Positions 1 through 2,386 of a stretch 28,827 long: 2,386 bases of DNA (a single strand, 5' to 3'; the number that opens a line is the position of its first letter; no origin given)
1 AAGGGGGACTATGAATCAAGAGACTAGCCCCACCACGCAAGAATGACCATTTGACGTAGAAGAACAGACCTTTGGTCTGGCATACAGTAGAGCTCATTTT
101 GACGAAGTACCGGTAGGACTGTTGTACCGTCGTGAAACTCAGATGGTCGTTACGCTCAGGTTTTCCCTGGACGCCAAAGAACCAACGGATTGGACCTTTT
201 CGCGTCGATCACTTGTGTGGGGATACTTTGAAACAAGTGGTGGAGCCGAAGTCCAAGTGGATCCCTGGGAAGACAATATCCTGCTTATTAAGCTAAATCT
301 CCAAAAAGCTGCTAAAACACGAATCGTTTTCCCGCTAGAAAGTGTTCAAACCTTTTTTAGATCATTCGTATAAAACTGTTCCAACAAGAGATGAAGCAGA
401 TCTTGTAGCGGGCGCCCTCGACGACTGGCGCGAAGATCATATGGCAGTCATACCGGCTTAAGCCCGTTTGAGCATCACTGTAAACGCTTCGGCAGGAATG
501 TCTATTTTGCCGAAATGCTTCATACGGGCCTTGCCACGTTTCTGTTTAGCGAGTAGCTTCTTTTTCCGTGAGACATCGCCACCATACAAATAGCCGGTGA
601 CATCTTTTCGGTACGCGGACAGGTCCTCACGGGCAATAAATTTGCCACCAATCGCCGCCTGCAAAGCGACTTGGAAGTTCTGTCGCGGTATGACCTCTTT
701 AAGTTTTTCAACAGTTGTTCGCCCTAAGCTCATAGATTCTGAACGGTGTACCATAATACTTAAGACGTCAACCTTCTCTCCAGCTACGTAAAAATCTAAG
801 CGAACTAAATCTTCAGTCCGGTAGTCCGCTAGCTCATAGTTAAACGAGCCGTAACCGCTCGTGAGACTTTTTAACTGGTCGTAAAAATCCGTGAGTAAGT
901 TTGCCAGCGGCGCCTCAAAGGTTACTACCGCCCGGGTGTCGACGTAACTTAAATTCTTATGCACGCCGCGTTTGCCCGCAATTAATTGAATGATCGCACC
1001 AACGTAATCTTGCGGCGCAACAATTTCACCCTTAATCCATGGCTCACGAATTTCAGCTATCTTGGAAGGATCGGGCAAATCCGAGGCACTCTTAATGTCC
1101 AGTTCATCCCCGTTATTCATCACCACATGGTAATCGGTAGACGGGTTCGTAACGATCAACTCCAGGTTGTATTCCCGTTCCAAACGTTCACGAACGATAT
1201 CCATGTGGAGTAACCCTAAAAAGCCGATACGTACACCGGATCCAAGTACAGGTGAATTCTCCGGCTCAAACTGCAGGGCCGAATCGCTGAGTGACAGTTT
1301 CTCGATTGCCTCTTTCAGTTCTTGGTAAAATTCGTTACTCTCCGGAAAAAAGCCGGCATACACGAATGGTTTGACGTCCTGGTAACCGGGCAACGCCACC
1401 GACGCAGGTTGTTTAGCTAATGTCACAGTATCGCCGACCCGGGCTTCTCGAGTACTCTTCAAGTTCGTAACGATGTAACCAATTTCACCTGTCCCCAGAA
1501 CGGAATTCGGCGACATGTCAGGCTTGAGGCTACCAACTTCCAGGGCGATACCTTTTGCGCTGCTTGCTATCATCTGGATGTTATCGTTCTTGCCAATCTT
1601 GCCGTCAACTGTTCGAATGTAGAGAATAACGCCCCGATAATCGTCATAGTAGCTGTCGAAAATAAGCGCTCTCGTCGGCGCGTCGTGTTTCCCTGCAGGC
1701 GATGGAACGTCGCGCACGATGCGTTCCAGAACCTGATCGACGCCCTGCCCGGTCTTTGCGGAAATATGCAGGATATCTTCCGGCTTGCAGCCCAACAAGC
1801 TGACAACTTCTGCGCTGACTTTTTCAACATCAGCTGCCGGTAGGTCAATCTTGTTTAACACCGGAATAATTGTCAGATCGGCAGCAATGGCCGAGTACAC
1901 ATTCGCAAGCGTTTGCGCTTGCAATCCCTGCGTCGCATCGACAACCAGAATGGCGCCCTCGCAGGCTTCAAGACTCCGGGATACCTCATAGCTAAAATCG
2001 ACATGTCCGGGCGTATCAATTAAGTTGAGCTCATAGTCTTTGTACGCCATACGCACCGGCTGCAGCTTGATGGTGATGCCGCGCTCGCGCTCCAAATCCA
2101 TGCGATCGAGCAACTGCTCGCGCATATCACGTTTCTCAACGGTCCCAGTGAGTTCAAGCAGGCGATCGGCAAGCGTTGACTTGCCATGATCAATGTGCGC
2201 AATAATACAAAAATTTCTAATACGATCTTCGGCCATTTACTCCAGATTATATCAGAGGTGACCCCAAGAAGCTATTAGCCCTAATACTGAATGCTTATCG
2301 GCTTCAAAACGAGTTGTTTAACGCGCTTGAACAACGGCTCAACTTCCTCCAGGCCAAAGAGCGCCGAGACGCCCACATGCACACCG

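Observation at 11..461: Actinobacterial-type SsgA-like cell-division gene in a probable Saccharibacterium, hidden by a stop and a frameshift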

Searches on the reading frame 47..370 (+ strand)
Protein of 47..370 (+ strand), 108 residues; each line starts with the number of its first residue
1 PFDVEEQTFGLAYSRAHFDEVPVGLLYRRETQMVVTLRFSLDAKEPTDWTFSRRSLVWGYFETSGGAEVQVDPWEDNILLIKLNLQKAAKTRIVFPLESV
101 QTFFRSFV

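Call 6: search_protein_families(library=pfam, proteins=[window:47-370:+], max_evalue=1)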
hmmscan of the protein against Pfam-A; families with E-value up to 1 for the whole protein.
window:47-370:+ (108 aa): 1 family
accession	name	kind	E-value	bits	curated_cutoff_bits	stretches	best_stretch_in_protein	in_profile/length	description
PF04686.18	SsgA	-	5.2e-11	42.8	25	1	21-105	1-87/98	Streptomyces sporulation and cell division protein, SsgA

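Call 18: find_homologous_proteins(query=window:47-370:+, max_evalue=0.001)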
Query window:47-370:+ (108 aa): 1 proteins with E <= 0.001 among 3 candidates. Only proteins of 59 to 189 residues were searched: fused or split forms outside these lengths cannot appear, so this answer is no evidence that the protein stands alone or is whole; find_related_loci, which searches DNA, has no such limit.
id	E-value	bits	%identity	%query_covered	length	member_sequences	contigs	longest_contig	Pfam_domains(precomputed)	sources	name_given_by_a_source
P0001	7.8e-41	156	72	95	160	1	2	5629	PF04686.19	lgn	-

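Call 20: find_encoding_contigs(protein=P0001, flank=6000)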
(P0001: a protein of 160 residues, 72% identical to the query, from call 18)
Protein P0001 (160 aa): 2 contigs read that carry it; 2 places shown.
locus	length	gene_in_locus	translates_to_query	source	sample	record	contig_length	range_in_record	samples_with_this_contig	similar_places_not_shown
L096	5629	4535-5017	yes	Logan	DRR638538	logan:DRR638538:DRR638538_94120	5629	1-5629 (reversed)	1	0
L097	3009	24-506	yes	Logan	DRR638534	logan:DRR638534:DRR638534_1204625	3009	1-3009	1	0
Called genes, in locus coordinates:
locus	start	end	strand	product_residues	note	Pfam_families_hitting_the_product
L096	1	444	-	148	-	?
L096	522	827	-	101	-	-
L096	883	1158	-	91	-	-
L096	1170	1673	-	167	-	PF01025:GrpE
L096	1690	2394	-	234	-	PF03444:WHD_HrcA (faint), PF08279:HTH_11 (faint), PF01628:HrcA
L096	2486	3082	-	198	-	PF00406:ADK (weak), PF02224:Cytidylate_kin (weak), PF13189:Cytidylate_kin2, PF13238:AAA_18, PF13671:AAA_33 (weak), PF13207:AAA_17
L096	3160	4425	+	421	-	PF08245:Mur_ligase_M, PF02875:Mur_ligase_C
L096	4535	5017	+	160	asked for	PF04686:SsgA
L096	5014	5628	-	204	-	?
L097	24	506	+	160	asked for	PF04686:SsgA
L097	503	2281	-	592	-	PF00009:GTP_EFTU, PF01926:MMR_HSR1 (weak), PF03144:GTP_EFTU_D2, PF00679:EFG_C, PF06421:LepA_C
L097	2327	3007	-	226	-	?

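Call 33: find_related_loci(query=P0001, collection=genome_contigs, flank=3000)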
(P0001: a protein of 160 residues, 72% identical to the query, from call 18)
Query P0001 (160 aa) in genome_contigs; peptide patterns used: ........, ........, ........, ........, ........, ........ (x = any residue, [..] = any of these).
94 stretches matched a pattern; 1 encode a relative of the query (tblastn E <= 1e-3); 1 distinct loci.
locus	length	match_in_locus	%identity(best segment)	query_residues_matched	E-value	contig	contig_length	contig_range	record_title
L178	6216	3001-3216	29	64-137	7e-6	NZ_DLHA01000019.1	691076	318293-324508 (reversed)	MAG: Flavobacterium sp. UBA7680 UBA7680_contig_551, whole genome shotgun sequence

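Call 37: search_solved_structures(query=P0001, max_evalue=1, show_alignments=2)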
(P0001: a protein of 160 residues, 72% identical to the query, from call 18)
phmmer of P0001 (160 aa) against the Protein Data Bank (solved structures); distinct sequences matched with E-value up to 1: 3.
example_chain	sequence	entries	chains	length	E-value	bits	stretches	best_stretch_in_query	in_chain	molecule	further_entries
6slc_AAA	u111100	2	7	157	1.1e-09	41.3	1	32-126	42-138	Sporulation and cell division protein SsgA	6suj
3cm1_A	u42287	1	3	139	2.4e-08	37.1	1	36-131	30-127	SsgA-like sporulation-specific cell division protein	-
8s8u_A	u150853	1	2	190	0.33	13.9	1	51-106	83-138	Elongation factor P-like protein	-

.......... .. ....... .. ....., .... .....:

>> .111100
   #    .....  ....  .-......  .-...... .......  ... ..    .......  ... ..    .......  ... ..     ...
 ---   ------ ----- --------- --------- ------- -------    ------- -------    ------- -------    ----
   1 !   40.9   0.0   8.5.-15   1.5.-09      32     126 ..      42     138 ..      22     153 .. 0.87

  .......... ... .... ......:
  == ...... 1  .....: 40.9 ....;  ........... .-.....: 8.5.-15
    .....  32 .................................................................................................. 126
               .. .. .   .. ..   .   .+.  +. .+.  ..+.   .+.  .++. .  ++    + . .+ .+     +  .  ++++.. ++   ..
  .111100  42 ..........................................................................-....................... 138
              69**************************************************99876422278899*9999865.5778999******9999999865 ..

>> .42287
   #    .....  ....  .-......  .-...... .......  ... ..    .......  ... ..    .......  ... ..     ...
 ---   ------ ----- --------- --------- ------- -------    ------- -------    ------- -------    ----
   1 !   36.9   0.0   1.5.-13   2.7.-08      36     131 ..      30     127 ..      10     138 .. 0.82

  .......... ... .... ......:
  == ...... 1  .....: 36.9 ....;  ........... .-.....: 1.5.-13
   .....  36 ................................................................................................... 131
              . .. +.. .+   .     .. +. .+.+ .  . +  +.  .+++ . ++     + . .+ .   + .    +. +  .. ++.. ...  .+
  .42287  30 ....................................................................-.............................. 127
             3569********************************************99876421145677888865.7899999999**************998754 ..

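Call 42: search_protein_representatives(protein=P0001)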
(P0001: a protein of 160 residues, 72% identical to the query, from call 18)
Query: 160 residues. Proteins with E-value up to 0.001 (for the whole library): 389; up to 1e-10: 6; up to 1e-30: 2. The best 150 are listed.
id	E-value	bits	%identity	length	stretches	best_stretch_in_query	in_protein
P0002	1.1e-46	174.7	53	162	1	1-151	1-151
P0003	3.9e-32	127.4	43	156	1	2-142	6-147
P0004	1.6e-27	112.4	52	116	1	1-108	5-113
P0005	8.1e-25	103.6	41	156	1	10-151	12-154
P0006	2.0e-24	102.3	36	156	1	10-149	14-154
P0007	9.8e-11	57.8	38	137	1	32-131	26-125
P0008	2.8e-10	56.3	33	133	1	32-144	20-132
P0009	9.4e-10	54.7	38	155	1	29-158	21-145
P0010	1.4e-09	54.1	39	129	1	32-134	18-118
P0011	1.6e-09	53.9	37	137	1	32-131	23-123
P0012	2.1e-09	53.5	36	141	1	29-129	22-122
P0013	2.3e-09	53.4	32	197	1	32-131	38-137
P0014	3.6e-09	52.8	38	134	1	20-140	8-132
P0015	5.3e-09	52.2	33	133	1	32-141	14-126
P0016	7.4e-09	51.7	39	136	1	32-141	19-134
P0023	1.2e-08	51.0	33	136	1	29-139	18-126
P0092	3.0e-06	43.3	28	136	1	31-140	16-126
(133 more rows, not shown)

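Call 43: find_encoding_contigs(protein=P0002, flank=4000, max_places=3)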
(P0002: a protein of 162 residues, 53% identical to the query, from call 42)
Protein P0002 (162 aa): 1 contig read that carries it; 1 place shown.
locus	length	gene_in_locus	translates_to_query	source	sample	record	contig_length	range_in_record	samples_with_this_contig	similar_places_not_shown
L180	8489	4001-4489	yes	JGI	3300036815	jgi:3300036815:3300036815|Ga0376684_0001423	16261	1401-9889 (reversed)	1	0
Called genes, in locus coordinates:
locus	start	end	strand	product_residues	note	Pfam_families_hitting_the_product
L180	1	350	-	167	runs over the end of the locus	PF01025:GrpE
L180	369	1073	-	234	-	PF01628:HrcA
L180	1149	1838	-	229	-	PF00702:Hydrolase, PF12710:HAD, PF13419:HAD_2, PF13242:Hydrolase_like (weak)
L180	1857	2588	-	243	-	PF00625:Guanylate_kin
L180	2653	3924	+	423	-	PF08245:Mur_ligase_M, PF02875:Mur_ligase_C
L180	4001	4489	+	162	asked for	PF04686:SsgA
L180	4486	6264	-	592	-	PF00009:GTP_EFTU, PF01926:MMR_HSR1 (weak), PF03144:GTP_EFTU_D2, PF00679:EFG_C, PF06421:LepA_C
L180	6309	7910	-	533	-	PF03023:MurJ, PF13440:Polysacc_synt_3, PF01554:MatE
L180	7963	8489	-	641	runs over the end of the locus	?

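Call 44: find_encoding_contigs(protein=P0003, flank=4000, max_places=3)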
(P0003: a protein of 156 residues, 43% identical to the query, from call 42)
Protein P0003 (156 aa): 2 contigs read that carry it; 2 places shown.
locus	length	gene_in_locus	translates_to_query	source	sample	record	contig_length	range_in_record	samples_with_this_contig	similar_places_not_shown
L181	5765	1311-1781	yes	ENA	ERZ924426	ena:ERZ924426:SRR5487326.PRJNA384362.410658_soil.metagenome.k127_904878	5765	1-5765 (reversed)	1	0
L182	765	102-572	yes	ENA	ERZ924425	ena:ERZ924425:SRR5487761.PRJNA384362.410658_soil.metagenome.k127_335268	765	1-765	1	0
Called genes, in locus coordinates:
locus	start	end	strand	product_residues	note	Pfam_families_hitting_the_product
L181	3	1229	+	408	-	?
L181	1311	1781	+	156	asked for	PF04686:SsgA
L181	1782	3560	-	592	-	PF00009:GTP_EFTU, PF01926:MMR_HSR1 (weak), PF03144:GTP_EFTU_D2 (weak), PF00679:EFG_C, PF06421:LepA_C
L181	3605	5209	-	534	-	PF03023:MurJ, PF13440:Polysacc_synt_3, PF01554:MatE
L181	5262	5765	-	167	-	?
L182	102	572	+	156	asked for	PF04686:SsgA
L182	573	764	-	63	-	?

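Call 45: find_encoding_contigs(protein=P0005, flank=4000, max_places=3)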
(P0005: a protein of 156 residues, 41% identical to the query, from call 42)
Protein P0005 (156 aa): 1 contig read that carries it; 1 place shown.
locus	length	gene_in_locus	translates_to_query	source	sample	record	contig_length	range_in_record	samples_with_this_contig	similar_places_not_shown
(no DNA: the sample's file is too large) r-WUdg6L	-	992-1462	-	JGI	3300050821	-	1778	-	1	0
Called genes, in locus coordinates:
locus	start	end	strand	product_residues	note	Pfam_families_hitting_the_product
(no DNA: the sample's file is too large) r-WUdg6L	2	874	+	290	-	?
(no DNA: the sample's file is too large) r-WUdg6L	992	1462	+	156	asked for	PF04686:SsgA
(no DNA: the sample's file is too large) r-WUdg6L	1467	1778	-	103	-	?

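Call 46: find_encoding_contigs(protein=P0006, flank=4000, max_places=3)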
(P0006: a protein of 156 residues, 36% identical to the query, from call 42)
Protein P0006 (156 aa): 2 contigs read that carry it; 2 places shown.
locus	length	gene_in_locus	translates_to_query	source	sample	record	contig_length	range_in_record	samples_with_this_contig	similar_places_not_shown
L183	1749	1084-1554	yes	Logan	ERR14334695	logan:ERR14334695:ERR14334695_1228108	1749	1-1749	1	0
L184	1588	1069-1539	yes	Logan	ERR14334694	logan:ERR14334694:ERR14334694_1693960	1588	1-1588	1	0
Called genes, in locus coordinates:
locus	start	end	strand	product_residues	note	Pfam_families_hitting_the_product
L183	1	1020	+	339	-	?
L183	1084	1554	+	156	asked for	PF04686:SsgA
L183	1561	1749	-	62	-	?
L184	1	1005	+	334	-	?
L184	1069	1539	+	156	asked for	PF04686:SsgA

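Call 55: search_protein_families(library=ncbifam, proteins=[L096:3160-4425:+, P0001], max_evalue=0.001)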
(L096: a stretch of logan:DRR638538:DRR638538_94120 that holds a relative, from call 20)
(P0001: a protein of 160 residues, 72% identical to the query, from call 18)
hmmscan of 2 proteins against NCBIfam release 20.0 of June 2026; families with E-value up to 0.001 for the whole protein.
L096:3160-4425:+ (421 aa): 21 families
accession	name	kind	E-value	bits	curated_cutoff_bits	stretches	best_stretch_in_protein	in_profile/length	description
TIGR01143.1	murF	subfamily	3.8e-61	207.3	288.6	2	101-381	123-408/418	UDP-N-acetylmuramoyl-tripeptide--D-alanyl-D-alanine ligase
NF008896.0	PRK11929.1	equivalog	4.4e-54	183.7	1023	2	103-394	655-958/965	bifunctional UDP-N-acetylmuramoyl-L-alanyl-D-glutamate--2,6-diaminopimelate ligase MurE/UDP-N-acetylmuramoyl-tripeptide--D-alanyl-D-alanine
NF008041.0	PRK10773.1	equivalog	1.1e-35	123.3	551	2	99-394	147-449/453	UDP-N-acetylmuramoyl-tripeptide--D-alanyl-D-alanine ligase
NF008897.0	PRK11930.1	equivalog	1.4e-29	102.7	804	2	104-399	159-460/822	bifunctional UDP-N-acetylmuramoyl-tripeptide:D-alanyl-D-alanine ligase/alanine racemase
NF010693.0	PRK14093.1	equivalog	6e-29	101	544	2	99-384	155-457/479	UDP-N-acetylmuramoylalanyl-D-glutamyl-2,6-diaminopimelate--D-alanyl-D-alanine ligase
NF001126.0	PRK00139.1-4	equivalog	2.2e-18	66.1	373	1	15-301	87-375/486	UDP-N-acetylmuramoyl-L-alanyl-D-glutamate--2,6-diaminopimelate ligase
TIGR01087.1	murD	equivalog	1.1e-16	61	211.95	1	118-290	163-340/441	UDP-N-acetylmuramoyl-L-alanine--D-glutamate ligase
TIGR01085.1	murE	subfamily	1.5e-15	57.1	257.3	1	28-301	83-365/472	UDP-N-acetylmuramyl-tripeptide synthetase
TIGR01082.1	murC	equivalog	2.2e-14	53.4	335.1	1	120-288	161-337/449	UDP-N-acetylmuramate--L-alanine ligase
NF001124.0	PRK00139.1-2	equivalog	2.8e-13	49.4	476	1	16-295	95-378/500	UDP-N-acetylmuramoyl-L-alanyl-D-glutamate--2,6-diaminopimelate ligase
NF053645.1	pMurC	equivalog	4.7e-13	48.6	560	1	202-277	300-376/492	pseudomurein biosynthesis peptide ligase pMurC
NF053646.1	pMurD1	equivalog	1e-10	40.9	610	1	100-374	161-425/465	pseudomurein biosynthesis peptide ligase pMurD1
NF001123.0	PRK00139.1-1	equivalog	4.7e-10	38.7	586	1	16-288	91-370/493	UDP-N-acetylmuramoyl-L-alanyl-D-glutamate--2,6-diaminopimelate ligase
TIGR01499.1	folC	subfamily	3.1e-09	36.7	162.65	1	100-323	108-333/400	bifunctional protein FolC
NF033197.0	F430_CfbE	equivalog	2.1e-07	30.2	250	1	213-276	261-322/430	coenzyme F430 synthase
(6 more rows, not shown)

P0001 (160 aa): 1 family
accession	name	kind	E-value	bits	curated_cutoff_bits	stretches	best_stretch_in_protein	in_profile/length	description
NF052496.1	SpWSynRegSsgD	equivalog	4.6e-15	55.7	185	1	26-131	16-123/136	spore wall synthesis regulator SsgD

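Call 66: find_encoding_contigs(protein=P0023, flank=3000, max_places=2)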
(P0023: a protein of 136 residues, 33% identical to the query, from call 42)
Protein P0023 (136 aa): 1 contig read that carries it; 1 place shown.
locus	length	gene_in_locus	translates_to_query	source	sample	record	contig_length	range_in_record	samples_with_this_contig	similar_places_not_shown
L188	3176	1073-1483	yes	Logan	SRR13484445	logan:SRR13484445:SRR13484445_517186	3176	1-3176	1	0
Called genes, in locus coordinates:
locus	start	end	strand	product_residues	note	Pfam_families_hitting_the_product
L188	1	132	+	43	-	?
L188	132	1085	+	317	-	PF04055:Radical_SAM (weak)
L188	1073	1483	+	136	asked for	PF04686:SsgA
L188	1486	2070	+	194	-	-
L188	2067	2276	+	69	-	-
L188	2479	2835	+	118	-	PF04686:SsgA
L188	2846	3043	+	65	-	-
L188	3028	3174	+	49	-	?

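Call 67: find_encoding_contigs(protein=P0092, flank=3000, max_places=2)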
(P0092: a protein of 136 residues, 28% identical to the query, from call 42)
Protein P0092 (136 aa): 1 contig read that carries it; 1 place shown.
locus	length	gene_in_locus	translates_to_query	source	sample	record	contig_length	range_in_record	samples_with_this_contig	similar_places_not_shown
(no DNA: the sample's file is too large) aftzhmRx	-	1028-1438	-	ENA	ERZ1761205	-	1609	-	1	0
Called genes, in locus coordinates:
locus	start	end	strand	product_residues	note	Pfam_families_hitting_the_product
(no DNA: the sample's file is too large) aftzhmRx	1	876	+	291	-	?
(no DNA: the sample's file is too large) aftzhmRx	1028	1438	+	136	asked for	PF04686:SsgA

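Call 81: search_dna_similar(query=P0001, collection=phages, mode=protein, max_evalue=0.001, max_rows=15)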
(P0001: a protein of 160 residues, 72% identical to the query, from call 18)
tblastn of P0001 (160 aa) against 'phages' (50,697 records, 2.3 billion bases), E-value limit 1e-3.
Records with a match: 1; places in all: 1; records where one place covers at least 80% of the query: 0.
Best place of each record, by identity: <60% 1.
By first word of the organism name: Streptomyces 1.
By host as written in the record: Streptomyces griseus ATCC 10137 1.
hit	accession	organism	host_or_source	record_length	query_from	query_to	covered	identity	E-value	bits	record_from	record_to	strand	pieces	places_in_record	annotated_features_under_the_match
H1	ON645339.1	Streptomyces phage Sham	Streptomyces griseus ATCC 10137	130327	33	124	57%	35.1%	2e-4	46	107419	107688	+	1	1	205: hypothetical protein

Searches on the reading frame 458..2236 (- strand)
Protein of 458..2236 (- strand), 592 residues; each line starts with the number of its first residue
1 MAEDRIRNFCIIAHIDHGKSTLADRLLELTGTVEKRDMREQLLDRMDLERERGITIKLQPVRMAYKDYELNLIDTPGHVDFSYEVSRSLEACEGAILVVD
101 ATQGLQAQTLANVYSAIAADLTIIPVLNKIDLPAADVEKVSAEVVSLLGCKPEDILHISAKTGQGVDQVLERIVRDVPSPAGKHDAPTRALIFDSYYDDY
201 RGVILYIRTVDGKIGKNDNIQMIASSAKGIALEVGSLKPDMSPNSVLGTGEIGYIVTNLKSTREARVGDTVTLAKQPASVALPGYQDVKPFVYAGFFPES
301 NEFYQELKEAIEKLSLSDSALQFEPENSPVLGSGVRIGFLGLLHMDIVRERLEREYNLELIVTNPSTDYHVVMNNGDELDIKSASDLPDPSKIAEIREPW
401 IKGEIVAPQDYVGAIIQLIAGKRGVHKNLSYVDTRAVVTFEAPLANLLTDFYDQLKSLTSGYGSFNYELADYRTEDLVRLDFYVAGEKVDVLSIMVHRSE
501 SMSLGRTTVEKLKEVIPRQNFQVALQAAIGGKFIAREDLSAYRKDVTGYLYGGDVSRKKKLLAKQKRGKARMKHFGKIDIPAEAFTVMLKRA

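Call 6: search_protein_families(library=pfam, proteins=[window:458-2236:-], max_evalue=1)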
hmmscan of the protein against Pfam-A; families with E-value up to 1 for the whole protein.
window:458-2236:- (592 aa): 16 families
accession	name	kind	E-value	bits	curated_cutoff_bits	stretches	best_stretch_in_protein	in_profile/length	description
PF00009.33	GTP_EFTU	-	1.5e-57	194.7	26.5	1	5-178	2-187/188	Elongation factor Tu GTP binding domain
PF06421.17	LepA_C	-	3.7e-41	140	29.7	1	484-590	1-107/107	GTP-binding protein LepA C-terminus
PF00679.30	EFG_C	-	4.1e-19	68.8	27.9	1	396-474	2-80/89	Elongation factor G C-terminus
PF03144.31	GTP_EFTU_D2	-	2.2e-08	34.8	30.3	1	202-272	1-73/73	Elongation factor Tu domain 2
PF01926.29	MMR_HSR1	-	2.4e-06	28.1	21.9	1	15-129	8-113/113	50S ribosome-binding GTPase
PF00071.28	Ras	-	5.8e-06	26.4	21.6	1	56-177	36-160/162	Ras family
PF02421.24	FeoB_N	-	0.0011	19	27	1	53-173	32-156/156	Ferrous iron transport protein B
PF16658.11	RF3_C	-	0.0015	18.8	40.1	1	306-375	25-91/132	Class II release factor RF3, C-terminal domain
PF14492.12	EFG_III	-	0.0036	17.8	27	1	298-363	12-74/75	Elongation Factor G, domain III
PF09439.16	SRPRB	-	0.0047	16.8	25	1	61-103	39-84/178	Signal recognition particle receptor beta subunit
PF00025.27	Arf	-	0.0087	16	22.3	1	55-176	45-173/174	ADP-ribosylation factor family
PF16897.10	MMR_HSR1_Xtn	-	0.017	15.5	35.2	1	122-175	57-102/106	C-terminal region of MMR_HSR1 domain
PF08477.19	Roc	-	0.026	15.2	27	1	16-131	9-119/119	Ras of Complex, Roc, domain of DAPkinase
PF22567.2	UBA_9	-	0.14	12.5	27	1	143-171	10-38/43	UBA-like domain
PF05804.18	KAP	-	0.18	10.4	25.6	1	79-151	489-562/708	Kinesin-associated protein (KAP)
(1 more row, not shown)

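Call 16: find_related_loci(query=window:458-2236:-, collection=genome_contigs, flank=2500)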
Query window:458-2236:- (592 aa) in genome_contigs; peptide patterns used: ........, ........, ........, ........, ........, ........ (x = any residue, [..] = any of these).
599 stretches matched a pattern (row limit reached: there are more); 565 encode a relative of the query (tblastn E <= 1e-3); the best 80 are kept; 80 distinct loci.
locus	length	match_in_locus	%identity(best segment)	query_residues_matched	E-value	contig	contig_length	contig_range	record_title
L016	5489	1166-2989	85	1-591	0e+0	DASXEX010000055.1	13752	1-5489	MAG TPA_asm: Candidatus Saccharimonadales bacterium isolate SMAG_U5123 k141_2812778, whole genome shotgun sequence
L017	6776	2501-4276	84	1-591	0e+0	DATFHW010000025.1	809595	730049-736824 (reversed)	MAG TPA_asm: Candidatus Saccharimonadales bacterium isolate SMAG_U8699 k141_2568195, whole genome shotgun sequence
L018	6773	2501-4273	84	1-591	0e+0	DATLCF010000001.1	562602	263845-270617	MAG TPA_asm: Nevskiaceae bacterium isolate SMAG_U14317 k141_10451599, whole genome shotgun sequence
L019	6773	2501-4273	83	1-591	0e+0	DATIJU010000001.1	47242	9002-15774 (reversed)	MAG TPA_asm: Bacillota bacterium isolate SMAG_U15699 k141_266705, whole genome shotgun sequence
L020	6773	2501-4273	83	1-591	0e+0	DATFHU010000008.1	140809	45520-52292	MAG TPA_asm: Candidatus Saccharimonadales bacterium isolate SMAG_U8697 k141_2351685, whole genome shotgun sequence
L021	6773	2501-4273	83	1-591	0e+0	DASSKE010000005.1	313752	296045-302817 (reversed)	MAG TPA_asm: Candidatus Saccharimonadales bacterium isolate SMAG_U1133 k141_820485, whole genome shotgun sequence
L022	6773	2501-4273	83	1-591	0e+0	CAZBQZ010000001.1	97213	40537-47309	MAG TPA_asm: uncultured Candidatus Saccharibacteria bacterium isolate SRP200132_co1_38 genome assembly, contig: NODE_248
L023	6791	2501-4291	82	1-591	0e+0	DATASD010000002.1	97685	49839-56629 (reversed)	MAG TPA_asm: Candidatus Saccharimonadales bacterium isolate SMAG_U5511 k141_3962042, whole genome shotgun sequence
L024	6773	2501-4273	82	1-591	0e+0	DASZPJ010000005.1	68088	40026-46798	MAG TPA_asm: Candidatus Saccharimonadales bacterium isolate SMAG_U5968 k141_52277, whole genome shotgun sequence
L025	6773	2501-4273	82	1-591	0e+0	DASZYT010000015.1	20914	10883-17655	MAG TPA_asm: Candidatus Saccharimonadales bacterium isolate SMAG_U6217 k141_355912, whole genome shotgun sequence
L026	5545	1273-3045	82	1-591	0e+0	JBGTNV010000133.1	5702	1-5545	MAG: Candidatus Saccharimonadales bacterium isolate JTS-RE396 k141_11323373, whole genome shotgun sequence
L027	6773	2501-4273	82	1-591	0e+0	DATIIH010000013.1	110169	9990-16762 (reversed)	MAG TPA_asm: Patescibacteria group bacterium isolate SMAG_U15659 k141_801042, whole genome shotgun sequence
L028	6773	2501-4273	82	1-591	0e+0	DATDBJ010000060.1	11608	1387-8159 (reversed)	MAG TPA_asm: Candidatus Saccharimonadales bacterium isolate SMAG_U119 k141_156478, whole genome shotgun sequence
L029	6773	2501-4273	84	1-591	0e+0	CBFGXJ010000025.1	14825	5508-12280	MAG TPA_asm: uncultured bacterium isolate SRR32277390_binner123_Refined_3 genome assembly, contig: ERZ27245939.747, whol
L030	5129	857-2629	84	1-591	0e+0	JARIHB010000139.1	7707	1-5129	MAG: Candidatus Saccharibacteria bacterium isolate CullarsAll.DT.04 k141_335212, whole genome shotgun sequence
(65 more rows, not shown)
